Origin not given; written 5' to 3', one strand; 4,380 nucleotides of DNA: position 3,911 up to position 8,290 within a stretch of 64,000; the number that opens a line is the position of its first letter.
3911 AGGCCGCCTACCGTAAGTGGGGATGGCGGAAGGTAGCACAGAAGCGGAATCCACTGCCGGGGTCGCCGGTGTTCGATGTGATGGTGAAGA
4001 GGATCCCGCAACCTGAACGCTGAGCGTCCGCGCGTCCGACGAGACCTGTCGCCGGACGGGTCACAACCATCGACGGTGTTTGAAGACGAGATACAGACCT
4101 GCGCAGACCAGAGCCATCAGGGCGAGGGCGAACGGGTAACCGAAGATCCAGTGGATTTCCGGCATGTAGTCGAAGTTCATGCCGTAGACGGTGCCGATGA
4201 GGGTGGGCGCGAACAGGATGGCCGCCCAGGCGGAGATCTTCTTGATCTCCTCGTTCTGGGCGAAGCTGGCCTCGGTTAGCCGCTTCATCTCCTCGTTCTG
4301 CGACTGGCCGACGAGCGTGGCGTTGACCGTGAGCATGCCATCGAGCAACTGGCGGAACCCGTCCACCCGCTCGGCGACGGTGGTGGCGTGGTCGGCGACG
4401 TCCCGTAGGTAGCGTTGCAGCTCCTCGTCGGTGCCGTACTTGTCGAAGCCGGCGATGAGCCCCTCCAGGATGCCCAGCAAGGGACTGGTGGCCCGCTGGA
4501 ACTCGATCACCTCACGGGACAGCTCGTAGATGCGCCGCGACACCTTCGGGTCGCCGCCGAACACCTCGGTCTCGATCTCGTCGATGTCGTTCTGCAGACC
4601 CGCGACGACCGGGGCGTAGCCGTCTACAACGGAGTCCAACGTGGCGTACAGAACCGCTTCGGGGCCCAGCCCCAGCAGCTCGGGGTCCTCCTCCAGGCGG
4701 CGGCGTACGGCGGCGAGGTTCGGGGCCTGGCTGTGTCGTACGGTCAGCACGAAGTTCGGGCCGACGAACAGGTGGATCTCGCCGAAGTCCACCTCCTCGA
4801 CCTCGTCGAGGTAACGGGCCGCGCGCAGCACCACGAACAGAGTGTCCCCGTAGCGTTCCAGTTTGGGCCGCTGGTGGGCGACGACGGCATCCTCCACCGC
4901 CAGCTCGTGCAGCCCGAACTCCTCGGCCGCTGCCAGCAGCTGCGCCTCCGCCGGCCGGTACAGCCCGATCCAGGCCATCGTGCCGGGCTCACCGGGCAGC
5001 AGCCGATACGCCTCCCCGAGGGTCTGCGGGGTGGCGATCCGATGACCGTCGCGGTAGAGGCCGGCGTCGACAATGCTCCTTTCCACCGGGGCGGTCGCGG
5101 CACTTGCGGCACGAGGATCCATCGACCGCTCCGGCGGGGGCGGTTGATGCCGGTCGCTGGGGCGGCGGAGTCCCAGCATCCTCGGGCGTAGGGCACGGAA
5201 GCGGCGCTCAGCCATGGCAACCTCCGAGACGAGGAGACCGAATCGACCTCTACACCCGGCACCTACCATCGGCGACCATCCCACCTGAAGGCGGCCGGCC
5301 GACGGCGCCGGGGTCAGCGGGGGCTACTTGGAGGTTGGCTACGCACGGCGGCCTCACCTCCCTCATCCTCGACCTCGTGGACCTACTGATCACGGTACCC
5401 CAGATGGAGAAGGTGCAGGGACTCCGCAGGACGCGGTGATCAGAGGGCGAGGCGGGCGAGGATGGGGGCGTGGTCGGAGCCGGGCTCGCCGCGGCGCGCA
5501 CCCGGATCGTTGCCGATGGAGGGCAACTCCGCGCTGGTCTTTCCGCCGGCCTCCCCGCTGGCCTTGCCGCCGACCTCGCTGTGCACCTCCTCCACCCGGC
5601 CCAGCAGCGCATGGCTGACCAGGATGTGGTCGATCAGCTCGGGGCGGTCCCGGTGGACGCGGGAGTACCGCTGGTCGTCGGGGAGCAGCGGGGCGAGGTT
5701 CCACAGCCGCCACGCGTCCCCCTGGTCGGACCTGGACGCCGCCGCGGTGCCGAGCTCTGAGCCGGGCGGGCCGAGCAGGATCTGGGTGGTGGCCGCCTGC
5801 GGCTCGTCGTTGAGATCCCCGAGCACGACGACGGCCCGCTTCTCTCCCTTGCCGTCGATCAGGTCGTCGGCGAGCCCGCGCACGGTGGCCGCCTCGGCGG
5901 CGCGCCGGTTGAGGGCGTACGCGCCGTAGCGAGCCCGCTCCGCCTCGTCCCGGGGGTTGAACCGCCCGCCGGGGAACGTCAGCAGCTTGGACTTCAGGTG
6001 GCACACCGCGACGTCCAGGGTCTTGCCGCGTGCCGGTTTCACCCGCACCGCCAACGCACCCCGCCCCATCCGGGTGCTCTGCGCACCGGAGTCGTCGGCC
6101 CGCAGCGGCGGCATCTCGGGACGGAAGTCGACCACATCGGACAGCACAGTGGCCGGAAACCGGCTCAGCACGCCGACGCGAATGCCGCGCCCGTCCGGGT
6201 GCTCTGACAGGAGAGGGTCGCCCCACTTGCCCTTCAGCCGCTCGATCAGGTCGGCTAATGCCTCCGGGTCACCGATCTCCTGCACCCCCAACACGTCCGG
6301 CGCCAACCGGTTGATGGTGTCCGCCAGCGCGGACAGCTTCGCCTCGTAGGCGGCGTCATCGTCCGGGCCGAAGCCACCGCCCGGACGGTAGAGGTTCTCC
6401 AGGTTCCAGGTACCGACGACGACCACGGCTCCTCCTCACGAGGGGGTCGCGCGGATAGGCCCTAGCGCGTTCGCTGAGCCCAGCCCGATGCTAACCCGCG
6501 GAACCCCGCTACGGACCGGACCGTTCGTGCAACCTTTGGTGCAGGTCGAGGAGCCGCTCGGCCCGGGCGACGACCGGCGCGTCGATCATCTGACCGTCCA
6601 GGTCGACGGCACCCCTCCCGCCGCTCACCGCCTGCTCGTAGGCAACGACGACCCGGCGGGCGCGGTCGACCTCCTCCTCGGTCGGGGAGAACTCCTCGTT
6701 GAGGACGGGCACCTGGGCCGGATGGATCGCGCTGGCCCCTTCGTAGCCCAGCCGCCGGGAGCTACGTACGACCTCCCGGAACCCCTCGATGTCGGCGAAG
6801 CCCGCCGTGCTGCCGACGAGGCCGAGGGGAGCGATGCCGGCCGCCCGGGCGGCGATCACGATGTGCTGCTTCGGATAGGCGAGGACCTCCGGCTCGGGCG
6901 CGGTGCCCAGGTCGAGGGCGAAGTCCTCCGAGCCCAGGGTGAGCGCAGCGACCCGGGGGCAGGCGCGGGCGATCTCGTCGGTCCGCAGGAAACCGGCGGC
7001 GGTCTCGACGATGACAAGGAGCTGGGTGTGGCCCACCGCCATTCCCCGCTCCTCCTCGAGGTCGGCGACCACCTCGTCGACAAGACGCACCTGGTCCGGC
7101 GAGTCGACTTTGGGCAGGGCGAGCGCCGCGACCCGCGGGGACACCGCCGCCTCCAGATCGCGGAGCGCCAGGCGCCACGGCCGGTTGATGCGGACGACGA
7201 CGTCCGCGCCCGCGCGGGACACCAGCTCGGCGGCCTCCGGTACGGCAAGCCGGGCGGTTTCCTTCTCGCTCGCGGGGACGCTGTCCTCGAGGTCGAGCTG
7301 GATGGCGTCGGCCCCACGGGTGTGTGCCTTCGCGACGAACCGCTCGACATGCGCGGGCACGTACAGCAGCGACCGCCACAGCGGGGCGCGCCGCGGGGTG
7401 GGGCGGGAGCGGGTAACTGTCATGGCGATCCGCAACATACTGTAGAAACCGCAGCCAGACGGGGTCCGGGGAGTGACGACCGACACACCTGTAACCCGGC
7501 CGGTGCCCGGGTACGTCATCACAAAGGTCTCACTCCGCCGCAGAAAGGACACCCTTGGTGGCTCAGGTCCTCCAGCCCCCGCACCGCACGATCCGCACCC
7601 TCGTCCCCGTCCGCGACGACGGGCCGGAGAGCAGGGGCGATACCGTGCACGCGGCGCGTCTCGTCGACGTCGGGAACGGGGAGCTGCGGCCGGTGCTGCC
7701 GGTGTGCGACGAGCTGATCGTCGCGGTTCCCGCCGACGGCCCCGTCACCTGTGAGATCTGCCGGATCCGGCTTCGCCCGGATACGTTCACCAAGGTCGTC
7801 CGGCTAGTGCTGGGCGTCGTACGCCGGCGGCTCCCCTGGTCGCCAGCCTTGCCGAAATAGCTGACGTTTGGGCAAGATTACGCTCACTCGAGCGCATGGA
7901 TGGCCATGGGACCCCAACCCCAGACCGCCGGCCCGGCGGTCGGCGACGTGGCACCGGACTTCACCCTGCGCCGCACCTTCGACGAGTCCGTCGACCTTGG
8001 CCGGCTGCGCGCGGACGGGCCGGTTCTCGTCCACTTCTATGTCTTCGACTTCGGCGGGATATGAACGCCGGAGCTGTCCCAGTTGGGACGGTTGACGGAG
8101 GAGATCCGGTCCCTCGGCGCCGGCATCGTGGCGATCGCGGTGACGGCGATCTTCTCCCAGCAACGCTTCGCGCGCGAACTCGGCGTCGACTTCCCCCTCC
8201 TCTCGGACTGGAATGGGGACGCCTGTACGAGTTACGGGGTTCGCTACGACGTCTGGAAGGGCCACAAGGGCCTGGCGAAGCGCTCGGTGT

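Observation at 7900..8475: In-frame TGA at the catalytic Cys position of a peroxiredoxin-fold gene, followed by a SECIS-like hairpin: candidate actinobacterial selenoprotein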

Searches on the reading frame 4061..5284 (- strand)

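Call 44: search_protein_families(library=pfam, proteins=[window:4061-5284:-], max_evalue=0.00001)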
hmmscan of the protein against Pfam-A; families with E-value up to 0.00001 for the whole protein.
window:4061-5284:- (407 aa): 1 family
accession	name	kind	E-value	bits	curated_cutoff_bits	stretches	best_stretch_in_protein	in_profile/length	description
PF01544.23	CorA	-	1.6e-60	205.3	27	1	102-402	3-291/292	CorA-like Mg2+ transporter protein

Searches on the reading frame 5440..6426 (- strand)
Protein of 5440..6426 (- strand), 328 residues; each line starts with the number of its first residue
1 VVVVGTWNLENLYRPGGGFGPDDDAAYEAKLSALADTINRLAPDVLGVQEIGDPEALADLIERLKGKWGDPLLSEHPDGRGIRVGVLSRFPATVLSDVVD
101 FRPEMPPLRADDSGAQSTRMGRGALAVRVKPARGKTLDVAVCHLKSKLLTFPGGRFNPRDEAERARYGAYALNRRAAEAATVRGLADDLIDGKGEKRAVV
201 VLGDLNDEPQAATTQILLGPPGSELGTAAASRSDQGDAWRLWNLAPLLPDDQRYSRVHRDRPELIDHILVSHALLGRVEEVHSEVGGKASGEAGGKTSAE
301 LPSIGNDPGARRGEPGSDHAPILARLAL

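Call 44: search_protein_families(library=pfam, proteins=[window:5440-6426:-], max_evalue=0.00001)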
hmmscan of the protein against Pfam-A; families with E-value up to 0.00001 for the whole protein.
window:5440-6426:- (328 aa): 2 families
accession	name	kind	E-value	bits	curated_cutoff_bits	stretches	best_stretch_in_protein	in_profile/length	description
PF03372.29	Exo_endo_phos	-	1.1e-20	74.7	24.5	1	5-319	1-225/225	Endonuclease/Exonuclease/phosphatase family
PF19580.5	Exo_endo_phos_3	-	1.9e-12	47.3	27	1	173-279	163-257/311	Endonuclease/Exonuclease/phosphatase family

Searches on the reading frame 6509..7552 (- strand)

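Call 44: search_protein_families(library=pfam, proteins=[window:6509-7552:-], max_evalue=0.00001)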
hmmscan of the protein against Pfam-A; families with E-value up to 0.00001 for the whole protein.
window:6509-7552:- (347 aa): 3 families
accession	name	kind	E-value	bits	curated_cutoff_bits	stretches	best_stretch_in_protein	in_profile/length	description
PF03328.21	HpcH_HpaI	-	8.9e-41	140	25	1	60-278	1-221/221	HpcH/HpaI aldolase/citrate lyase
PF15617.12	C-C_Bond_Lyase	-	1.3e-07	31.5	28.4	1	62-310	10-290/320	C-C_Bond_Lyase of the TIM-Barrel fold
PF22484.2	DUF6986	-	6.1e-06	25.8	27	0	138-227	161-257/408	Domain of unknown function (DUF6986)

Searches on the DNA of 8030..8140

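Call 41: search_rna_families(source=window, start=8030, end=8140, threshold=evalue, max_evalue=10)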
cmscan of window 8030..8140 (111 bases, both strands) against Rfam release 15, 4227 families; matches with E-value up to 10: 2.
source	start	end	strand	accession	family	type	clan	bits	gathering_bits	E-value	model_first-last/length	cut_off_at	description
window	8076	8122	-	RF01716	PhotoRC-I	Cis-reg;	-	15.2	45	0.052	1-44/44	no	PhotoRC-I RNA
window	8098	8140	+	RF01534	TB10Cs4H4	Gene; snRNA; snoRNA; HACA-box;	-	12.4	50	4.3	1-49/66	3'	Trypanosomatid snoRNA TB10Cs4H4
